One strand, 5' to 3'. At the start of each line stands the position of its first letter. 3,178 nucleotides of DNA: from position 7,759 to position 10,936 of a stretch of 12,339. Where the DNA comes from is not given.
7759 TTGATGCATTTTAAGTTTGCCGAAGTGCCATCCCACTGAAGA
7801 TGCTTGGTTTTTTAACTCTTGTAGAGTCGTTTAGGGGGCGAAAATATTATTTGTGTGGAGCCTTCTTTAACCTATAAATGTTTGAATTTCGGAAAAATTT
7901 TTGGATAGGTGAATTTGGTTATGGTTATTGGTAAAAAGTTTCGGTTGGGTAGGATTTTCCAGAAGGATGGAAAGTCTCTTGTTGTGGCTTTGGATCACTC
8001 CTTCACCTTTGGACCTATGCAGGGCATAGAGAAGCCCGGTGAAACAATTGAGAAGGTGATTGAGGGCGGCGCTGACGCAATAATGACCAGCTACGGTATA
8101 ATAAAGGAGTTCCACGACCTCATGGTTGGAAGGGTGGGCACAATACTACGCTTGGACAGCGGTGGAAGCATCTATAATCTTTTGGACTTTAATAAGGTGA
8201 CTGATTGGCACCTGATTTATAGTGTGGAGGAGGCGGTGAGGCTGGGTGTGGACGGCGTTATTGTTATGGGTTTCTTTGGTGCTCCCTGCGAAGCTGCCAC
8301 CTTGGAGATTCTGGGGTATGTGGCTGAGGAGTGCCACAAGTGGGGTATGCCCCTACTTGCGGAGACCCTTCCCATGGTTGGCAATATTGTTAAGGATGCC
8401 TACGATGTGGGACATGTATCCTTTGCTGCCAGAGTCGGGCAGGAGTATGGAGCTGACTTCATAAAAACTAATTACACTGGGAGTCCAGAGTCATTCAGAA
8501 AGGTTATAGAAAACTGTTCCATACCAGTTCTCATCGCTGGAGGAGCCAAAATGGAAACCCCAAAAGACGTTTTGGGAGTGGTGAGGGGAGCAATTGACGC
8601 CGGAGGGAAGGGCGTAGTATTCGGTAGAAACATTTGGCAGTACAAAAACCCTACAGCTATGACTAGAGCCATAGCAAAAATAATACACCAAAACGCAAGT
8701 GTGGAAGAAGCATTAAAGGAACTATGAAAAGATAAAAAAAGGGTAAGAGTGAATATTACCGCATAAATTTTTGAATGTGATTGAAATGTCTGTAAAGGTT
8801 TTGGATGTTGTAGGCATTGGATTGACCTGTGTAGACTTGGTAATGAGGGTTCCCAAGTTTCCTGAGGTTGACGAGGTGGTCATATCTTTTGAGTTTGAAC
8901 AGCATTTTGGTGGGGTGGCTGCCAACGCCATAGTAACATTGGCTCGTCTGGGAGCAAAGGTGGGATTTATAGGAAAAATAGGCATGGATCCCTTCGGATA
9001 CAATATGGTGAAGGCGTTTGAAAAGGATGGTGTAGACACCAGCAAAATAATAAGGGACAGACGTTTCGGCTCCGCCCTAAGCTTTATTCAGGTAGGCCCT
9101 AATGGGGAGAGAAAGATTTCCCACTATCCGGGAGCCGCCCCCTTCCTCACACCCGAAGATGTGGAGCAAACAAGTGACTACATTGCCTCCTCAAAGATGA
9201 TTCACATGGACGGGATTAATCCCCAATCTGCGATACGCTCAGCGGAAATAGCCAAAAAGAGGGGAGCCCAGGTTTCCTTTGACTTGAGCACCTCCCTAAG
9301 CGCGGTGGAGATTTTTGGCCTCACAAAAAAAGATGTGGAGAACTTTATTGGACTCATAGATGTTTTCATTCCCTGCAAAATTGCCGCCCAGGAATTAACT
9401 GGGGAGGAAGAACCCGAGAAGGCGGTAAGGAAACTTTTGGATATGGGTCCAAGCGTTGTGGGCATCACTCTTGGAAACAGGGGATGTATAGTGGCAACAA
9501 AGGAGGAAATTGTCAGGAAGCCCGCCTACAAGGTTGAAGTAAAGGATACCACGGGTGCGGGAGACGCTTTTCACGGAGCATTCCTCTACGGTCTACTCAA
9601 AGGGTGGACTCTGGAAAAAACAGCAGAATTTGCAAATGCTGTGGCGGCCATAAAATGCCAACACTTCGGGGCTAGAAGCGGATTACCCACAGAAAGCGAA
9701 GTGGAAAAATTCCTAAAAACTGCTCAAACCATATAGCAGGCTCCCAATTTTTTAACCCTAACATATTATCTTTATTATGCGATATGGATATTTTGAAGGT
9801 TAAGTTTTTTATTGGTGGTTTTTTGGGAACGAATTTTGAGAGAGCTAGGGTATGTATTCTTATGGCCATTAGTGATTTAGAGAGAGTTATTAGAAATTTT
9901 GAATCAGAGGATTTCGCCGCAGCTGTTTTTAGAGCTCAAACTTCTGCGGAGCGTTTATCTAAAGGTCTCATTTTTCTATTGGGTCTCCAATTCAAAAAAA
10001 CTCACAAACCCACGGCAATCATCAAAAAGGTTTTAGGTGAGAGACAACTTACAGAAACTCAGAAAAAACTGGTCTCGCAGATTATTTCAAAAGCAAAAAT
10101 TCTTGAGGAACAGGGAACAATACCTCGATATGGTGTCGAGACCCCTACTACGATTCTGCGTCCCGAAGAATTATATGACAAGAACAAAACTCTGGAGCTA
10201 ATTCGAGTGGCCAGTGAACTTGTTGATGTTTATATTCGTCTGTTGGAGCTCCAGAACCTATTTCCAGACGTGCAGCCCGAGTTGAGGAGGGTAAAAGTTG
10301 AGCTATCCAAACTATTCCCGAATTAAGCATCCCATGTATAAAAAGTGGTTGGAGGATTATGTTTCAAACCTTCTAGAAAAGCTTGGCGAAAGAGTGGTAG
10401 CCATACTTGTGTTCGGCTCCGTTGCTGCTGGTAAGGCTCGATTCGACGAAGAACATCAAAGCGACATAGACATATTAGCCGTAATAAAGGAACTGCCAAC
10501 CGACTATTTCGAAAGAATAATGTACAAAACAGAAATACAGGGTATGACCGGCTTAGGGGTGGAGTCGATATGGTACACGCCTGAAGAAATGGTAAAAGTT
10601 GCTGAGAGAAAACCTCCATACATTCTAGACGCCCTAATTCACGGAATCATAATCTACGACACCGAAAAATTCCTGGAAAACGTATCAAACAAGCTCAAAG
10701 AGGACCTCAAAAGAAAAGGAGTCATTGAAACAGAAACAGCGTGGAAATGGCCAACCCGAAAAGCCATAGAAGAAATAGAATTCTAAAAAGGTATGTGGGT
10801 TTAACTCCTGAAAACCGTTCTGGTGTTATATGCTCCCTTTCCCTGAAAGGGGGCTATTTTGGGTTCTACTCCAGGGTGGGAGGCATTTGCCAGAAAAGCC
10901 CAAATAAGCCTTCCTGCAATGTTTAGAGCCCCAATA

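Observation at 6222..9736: FucI + PfkB + DhnA: a non-orthologous phosphorylative deoxy-sugar/pentose pathway in an apparent archaeon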

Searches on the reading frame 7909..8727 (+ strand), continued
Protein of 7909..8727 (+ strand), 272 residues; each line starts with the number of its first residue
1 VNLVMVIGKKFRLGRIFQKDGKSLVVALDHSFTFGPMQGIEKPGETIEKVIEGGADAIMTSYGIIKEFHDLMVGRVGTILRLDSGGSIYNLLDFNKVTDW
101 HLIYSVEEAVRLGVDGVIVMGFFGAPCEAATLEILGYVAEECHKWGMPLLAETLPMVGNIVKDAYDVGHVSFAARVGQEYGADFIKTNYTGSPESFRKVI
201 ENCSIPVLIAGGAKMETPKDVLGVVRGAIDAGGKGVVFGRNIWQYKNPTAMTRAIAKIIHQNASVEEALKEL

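Call 99: predict_structure(alignment_id=A2)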
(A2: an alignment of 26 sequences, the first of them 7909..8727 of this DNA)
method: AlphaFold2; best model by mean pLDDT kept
length: 272 residues; sequences in the alignment: 26
mean_pLDDT: 93.5   pTM: 0.92
mean pLDDT of the five models: 93.5, 92.8, 92.2, 91.2, 89.6
residues with pLDDT >= 90: 228; 70-90: 30; 50-70: 14; < 50: 0
segments of 3 or more residues with pLDDT < 50: none
pLDDT, mean of each block of 10 residues (from residue 1): 80 96 94 74 96 98 96 97 72 78 96 97 93 97 97 92 96 98 98 98 98 92 98 97 96 99 98 96
secondary structure, 60 per line:
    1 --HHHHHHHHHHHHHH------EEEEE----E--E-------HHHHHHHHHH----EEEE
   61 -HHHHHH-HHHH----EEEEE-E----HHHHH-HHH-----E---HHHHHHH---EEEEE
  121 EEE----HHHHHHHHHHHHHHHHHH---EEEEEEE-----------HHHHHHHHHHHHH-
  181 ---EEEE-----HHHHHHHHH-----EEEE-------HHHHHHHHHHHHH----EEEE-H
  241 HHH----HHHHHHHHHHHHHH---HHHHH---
elements in order: H3-16 E23-27 H43-52 E57-60 H62-67 H69-72 E77-81 H88-92 H106-112 E116-123 H128-145 E149-155 H167-179 E184-187 H193-201 E207-210 H218-230 E235-238 H240-243 H248-261 H265-269

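Call 105: fold_search(model_id=the predicted structure, library=pdb)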
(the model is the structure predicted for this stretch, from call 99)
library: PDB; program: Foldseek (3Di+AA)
matches with E <= 10: 500; with E <= 0.001: 500
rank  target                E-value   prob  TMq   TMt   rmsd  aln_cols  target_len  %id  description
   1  2qjg_A                6.0e-29  1.00  0.91  0.91   2.0       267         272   40  M. jannaschii ADH synthase complexed with F1,6P (released 2007-10-30)
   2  2qji_A                1.2e-28  1.00  0.91  0.91   2.0       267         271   40  M. jannaschii ADH synthase complexed with dihydroxyacetone phosphate and glycerol (released 2007-10-30)
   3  2qjg_K                1.5e-28  1.00  0.89  0.91   2.0       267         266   40  M. jannaschii ADH synthase complexed with F1,6P (released 2007-10-30)
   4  2qjg_P                1.7e-28  1.00  0.90  0.91   2.0       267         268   40  M. jannaschii ADH synthase complexed with F1,6P (released 2007-10-30)
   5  2qjg_D                2.3e-28  1.00  0.89  0.91   1.9       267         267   40  M. jannaschii ADH synthase complexed with F1,6P (released 2007-10-30)
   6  2qjg_E                2.5e-28  1.00  0.89  0.90   2.3       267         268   39  M. jannaschii ADH synthase complexed with F1,6P (released 2007-10-30)
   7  2qjg_R                2.5e-28  1.00  0.89  0.90   2.2       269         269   39  M. jannaschii ADH synthase complexed with F1,6P (released 2007-10-30)
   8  2qjg_N                3.1e-28  1.00  0.89  0.91   2.0       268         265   39  M. jannaschii ADH synthase complexed with F1,6P (released 2007-10-30)
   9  2qjg_C                4.5e-28  1.00  0.88  0.92   1.8       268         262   39  M. jannaschii ADH synthase complexed with F1,6P (released 2007-10-30)
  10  2qjg_F                4.5e-28  1.00  0.89  0.92   1.8       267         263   39  M. jannaschii ADH synthase complexed with F1,6P (released 2007-10-30)
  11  2qjg_H                6.4e-28  1.00  0.88  0.90   2.5       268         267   39  M. jannaschii ADH synthase complexed with F1,6P (released 2007-10-30)
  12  2qjh_L                1.1e-27  1.00  0.88  0.91   2.3       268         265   39  M. jannaschii ADH synthase covalently bound to dihydroxyacetone phosphate (released 2007-10-30)
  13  2qjg_L                1.2e-27  1.00  0.89  0.90   2.2       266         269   40  M. jannaschii ADH synthase complexed with F1,6P (released 2007-10-30)
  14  2qji_T                1.3e-27  1.00  0.90  0.90   2.0       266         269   40  M. jannaschii ADH synthase complexed with dihydroxyacetone phosphate and glycerol (released 2007-10-30)
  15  2qjg_B                1.4e-27  1.00  0.89  0.90   2.2       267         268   39  M. jannaschii ADH synthase complexed with F1,6P (released 2007-10-30)
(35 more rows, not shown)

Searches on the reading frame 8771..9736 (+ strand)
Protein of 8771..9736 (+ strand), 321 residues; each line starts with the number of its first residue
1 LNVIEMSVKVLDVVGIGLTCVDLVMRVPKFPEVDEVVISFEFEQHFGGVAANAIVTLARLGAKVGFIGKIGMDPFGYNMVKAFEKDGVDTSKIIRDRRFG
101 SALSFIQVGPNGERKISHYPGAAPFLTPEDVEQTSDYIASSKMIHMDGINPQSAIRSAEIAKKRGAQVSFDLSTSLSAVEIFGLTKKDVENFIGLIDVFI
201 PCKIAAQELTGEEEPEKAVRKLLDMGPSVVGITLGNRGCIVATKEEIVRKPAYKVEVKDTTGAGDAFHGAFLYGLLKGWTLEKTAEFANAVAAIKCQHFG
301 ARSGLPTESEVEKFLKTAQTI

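Call 3: search_protein_families(library=pfam, proteins=[window:8771-9736:+])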
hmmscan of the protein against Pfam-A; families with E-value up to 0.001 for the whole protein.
window:8771-9736:+ (321 aa): 1 family
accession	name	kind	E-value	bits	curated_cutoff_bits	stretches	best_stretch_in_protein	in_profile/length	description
PF00294.29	PfkB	-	6.6e-62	210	25.8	1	12-307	3-301/302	pfkB family carbohydrate kinase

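Call 4: search_protein_families(library=ncbifam, proteins=[window:8771-9736:+])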
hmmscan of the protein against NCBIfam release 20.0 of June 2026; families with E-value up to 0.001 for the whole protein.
window:8771-9736:+ (321 aa): 22 families
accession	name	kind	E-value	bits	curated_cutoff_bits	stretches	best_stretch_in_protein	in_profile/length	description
TIGR02152.1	D_ribokin_bact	equivalog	9.7e-58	195.8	299.65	1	15-313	3-298/298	ribokinase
NF008353.0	PRK11142.1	equivalog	1.1e-51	176.2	341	1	14-317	6-305/307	ribokinase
TIGR04382.1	myo_inos_iolC_N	equivalog_domain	2.4e-46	158.4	300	1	11-315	2-309/309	5-dehydro-2-deoxygluconokinase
NF041134.1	R1P_kin_Thcocales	equivalog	1.5e-41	142.7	500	2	11-173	1-156/291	ADP-dependent ribose-1-phosphate kinase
NF040938.1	KDG_KDGal_kin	equivalog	7.1e-39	133.7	400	1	42-316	25-304/305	bifunctional 2-dehydro-3-deoxygluconokinase/2-dehydro-3-deoxygalactonokinase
NF053626.1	RibKinHalex1628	equivalog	2.7e-38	132.1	330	1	12-316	3-292/293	ATP-dependent ribose-1-phosphate kinase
NF006957.1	PRK09434.1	equivalog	4.9e-31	108.4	450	1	45-310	25-301/302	fructokinase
NF049991.1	TagKinase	equivalog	1.8e-30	105.8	420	1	48-319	42-319/321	tagatose kinase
NF041332.1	KDG_KDGal_kin_Halo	equivalog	2.5e-23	83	440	1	38-317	24-312/320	bifunctional 2-dehydro-3-deoxygluconokinase/2-dehydro-3-deoxygalactonokinase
NF052444.1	DhDoxglucKinKdgK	equivalog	3.7e-23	82.4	400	1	42-301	20-295/303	2-dehydro-3-deoxygluconokinase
NF007321.0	PRK09813.1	equivalog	1.3e-22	80.5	247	1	44-301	21-260/261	fructoselysine 6-kinase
NF047869.1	myo_kin_aldol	exception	2.5e-21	75.7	600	1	10-320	6-336/586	bifunctional 5-dehydro-2-deoxygluconokinase/5-dehydro-2-deoxyphosphogluconate aldolase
TIGR02198.1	rfaE_dom_I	equivalog_domain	8.7e-21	74.4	345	2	210-303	209-304/315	D-glycero-beta-D-manno-heptose-7-phosphate kinase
TIGR03168.1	1-PFK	subfamily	1.2e-20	73.7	216.4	1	204-316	190-300/305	hexose kinase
TIGR03828.1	pfkB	equivalog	1.5e-19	70.2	292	1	204-316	190-300/305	1-phosphofructokinase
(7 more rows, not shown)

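Call 7: search_solved_structures(query=window:8771-9736:+, max_evalue=1e-20)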
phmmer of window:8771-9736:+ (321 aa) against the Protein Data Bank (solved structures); distinct sequences matched with E-value up to 1e-20: 26.
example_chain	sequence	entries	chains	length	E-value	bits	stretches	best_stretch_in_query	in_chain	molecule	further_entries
6znx_A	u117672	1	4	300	4e-39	137.9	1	15-315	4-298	Ribokinase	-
8cqx_A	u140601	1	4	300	5.8e-39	137.3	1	15-315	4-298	Ribokinase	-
3hj6_A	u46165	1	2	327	7.8e-37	130.3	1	7-313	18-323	Fructokinase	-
4x8f_A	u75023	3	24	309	9.3e-35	123.5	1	14-315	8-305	Ribokinase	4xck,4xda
7ag6_A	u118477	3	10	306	7.1e-34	120.6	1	13-316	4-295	Sulfofructose kinase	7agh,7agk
1gqt_A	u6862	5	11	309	4.4e-31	111.5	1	14-316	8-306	RIBOKINASE | PROTEIN (RIBOKINASE)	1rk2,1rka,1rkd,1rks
3pl2_A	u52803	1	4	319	6.1e-31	111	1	41-315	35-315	Sugar kinase, ribokinase family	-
3ry7_A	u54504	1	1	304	1.7e-30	109.5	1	13-312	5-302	Ribokinase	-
3ewm_A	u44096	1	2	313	2.8e-30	108.8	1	41-316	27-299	Uncharacterized sugar kinase PH1459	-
11bl_A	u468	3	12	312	9.6e-30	107.1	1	17-315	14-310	Ribokinase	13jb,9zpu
1vm7_A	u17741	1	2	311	6.4e-29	104.3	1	15-317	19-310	ribokinase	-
1wye_A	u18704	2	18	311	8.1e-29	104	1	42-317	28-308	2-keto-3-deoxygluconate kinase | hypothetical fructokinase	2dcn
3gbu_A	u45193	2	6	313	9.8e-29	103.7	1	41-316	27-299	Uncharacterized sugar kinase PH1459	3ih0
5zwy_A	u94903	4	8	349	2.3e-28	102.5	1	12-311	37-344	Ribokinase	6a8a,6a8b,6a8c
5byc_A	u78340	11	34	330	2.5e-28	102.4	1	10-311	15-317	Ribokinase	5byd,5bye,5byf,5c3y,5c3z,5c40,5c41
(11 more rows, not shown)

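Call 39: search_solved_structures(query=window:8771-9736:+, max_evalue=1e-30, show_alignments=5)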
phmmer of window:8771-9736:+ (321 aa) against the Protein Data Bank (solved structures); distinct sequences matched with E-value up to 1e-30: 7.
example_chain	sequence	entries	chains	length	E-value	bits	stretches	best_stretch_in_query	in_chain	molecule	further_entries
6znx_A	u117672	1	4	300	4e-39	137.9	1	15-315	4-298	Ribokinase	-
8cqx_A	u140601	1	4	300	5.8e-39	137.3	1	15-315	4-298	Ribokinase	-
3hj6_A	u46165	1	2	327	7.8e-37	130.3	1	7-313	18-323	Fructokinase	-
4x8f_A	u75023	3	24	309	9.3e-35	123.5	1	14-315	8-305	Ribokinase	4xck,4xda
7ag6_A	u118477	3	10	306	7.1e-34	120.6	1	13-316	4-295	Sulfofructose kinase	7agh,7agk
1gqt_A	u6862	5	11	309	4.4e-31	111.5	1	14-316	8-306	RIBOKINASE | PROTEIN (RIBOKINASE)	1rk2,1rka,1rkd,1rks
3pl2_A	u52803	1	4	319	6.1e-31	111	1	41-315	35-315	Sugar kinase, ribokinase family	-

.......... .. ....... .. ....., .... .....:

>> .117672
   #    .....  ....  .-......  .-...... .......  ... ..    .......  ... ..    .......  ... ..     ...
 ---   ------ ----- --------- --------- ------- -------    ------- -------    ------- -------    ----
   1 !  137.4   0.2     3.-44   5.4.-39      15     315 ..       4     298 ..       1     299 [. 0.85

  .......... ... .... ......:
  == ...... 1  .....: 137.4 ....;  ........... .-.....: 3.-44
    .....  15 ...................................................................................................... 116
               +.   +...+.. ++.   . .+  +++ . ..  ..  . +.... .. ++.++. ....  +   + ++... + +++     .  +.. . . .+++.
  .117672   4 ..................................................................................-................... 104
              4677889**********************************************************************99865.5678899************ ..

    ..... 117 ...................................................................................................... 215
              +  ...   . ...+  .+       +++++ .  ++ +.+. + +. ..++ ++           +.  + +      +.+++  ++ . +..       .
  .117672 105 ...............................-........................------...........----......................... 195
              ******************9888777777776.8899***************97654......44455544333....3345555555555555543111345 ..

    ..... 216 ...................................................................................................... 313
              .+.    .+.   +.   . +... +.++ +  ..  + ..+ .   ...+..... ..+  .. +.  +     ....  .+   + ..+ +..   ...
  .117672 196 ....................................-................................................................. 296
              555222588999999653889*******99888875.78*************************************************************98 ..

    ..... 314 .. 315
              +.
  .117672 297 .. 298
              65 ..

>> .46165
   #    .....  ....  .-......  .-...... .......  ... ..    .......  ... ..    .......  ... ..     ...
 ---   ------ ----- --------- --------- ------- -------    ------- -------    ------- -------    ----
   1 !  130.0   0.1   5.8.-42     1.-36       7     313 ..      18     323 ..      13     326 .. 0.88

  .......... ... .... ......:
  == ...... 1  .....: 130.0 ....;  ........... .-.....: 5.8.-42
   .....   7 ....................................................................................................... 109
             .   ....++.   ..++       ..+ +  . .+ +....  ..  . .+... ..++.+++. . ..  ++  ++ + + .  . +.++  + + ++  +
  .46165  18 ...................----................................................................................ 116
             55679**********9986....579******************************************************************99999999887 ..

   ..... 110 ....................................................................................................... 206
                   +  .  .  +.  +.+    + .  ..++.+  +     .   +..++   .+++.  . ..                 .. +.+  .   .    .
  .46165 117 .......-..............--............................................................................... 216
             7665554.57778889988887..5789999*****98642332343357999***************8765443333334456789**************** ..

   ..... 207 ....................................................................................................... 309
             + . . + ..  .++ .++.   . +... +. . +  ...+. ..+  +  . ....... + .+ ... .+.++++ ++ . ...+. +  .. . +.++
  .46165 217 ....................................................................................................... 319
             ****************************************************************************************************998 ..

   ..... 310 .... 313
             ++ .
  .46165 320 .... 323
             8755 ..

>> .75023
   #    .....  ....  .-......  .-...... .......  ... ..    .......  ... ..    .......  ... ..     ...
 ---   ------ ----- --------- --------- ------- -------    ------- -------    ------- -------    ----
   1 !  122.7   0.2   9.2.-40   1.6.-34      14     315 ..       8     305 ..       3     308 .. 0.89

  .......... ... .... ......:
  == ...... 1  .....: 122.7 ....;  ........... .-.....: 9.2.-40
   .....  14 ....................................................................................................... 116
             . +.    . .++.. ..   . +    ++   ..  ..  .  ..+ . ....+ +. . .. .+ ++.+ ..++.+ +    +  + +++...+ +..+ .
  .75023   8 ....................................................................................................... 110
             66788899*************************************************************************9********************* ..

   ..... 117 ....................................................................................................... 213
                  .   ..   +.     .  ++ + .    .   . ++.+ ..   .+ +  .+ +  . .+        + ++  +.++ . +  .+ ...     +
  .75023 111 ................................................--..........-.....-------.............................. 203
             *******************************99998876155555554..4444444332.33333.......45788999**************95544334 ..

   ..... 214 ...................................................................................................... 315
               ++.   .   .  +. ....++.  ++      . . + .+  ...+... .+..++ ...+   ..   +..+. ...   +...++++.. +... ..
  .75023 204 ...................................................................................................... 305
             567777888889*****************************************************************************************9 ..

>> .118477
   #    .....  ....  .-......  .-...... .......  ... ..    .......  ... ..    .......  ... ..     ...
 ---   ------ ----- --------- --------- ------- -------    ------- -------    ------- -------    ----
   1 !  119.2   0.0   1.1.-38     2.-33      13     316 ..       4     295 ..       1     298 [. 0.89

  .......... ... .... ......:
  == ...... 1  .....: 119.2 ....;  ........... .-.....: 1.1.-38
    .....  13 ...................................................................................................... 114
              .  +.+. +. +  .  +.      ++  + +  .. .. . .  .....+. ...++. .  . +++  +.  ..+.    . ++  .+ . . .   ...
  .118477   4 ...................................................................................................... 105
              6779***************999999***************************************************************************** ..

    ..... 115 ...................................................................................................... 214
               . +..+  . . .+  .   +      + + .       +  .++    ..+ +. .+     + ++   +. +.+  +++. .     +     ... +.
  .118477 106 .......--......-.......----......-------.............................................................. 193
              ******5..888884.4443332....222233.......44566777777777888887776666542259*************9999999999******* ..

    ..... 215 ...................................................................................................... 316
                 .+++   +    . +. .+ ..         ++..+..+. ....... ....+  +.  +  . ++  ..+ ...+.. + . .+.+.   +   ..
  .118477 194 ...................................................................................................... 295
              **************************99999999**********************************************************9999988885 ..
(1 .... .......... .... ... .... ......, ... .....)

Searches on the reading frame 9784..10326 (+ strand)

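Call 3: search_protein_families(library=pfam, proteins=[window:9784-10326:+])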
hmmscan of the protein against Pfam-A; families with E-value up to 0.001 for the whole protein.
window:9784-10326:+ (180 aa): 1 family
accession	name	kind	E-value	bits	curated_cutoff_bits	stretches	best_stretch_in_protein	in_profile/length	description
PF05168.19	HEPN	-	7.1e-14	52.4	22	1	23-149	3-113/117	HEPN domain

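Call 4: search_protein_families(library=ncbifam, proteins=[window:9784-10326:+])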
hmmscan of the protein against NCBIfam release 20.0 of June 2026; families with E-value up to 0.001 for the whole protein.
window:9784-10326:+ (180 aa): 0 families

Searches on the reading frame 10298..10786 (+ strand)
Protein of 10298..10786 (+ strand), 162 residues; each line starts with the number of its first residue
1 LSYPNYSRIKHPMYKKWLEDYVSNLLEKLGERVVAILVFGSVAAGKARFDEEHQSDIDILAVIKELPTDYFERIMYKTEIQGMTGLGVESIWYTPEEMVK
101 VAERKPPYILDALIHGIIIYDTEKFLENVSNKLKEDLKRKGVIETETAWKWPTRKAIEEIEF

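Call 3: search_protein_families(library=pfam, proteins=[window:10298-10786:+])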
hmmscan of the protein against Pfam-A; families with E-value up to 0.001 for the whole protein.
window:10298-10786:+ (162 aa): 2 families
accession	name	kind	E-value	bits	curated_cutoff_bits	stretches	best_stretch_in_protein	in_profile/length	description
PF18765.7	Polbeta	-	7.5e-07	29.7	26.9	1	26-123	7-91/93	Polymerase beta, Nucleotidyltransferase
PF01909.29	NTP_transf_2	-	0.0002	22.1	21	1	25-80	4-57/93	Nucleotidyltransferase domain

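Call 4: search_protein_families(library=ncbifam, proteins=[window:10298-10786:+])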
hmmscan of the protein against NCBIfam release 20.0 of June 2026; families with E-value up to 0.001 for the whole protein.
window:10298-10786:+ (162 aa): 2 families
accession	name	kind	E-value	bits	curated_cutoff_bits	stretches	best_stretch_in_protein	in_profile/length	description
NF047752.1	MntA_antitoxin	equivalog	2.3e-05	24.2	60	1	32-88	6-57/106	type VII toxin-antitoxin system MntA family adenylyltransferase antitoxin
NF051895.1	anti_phage_HalB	equivalog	0.00019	21.1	190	1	35-133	1-83/211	anti-phage Hailong system nucleotidyltransferase HalB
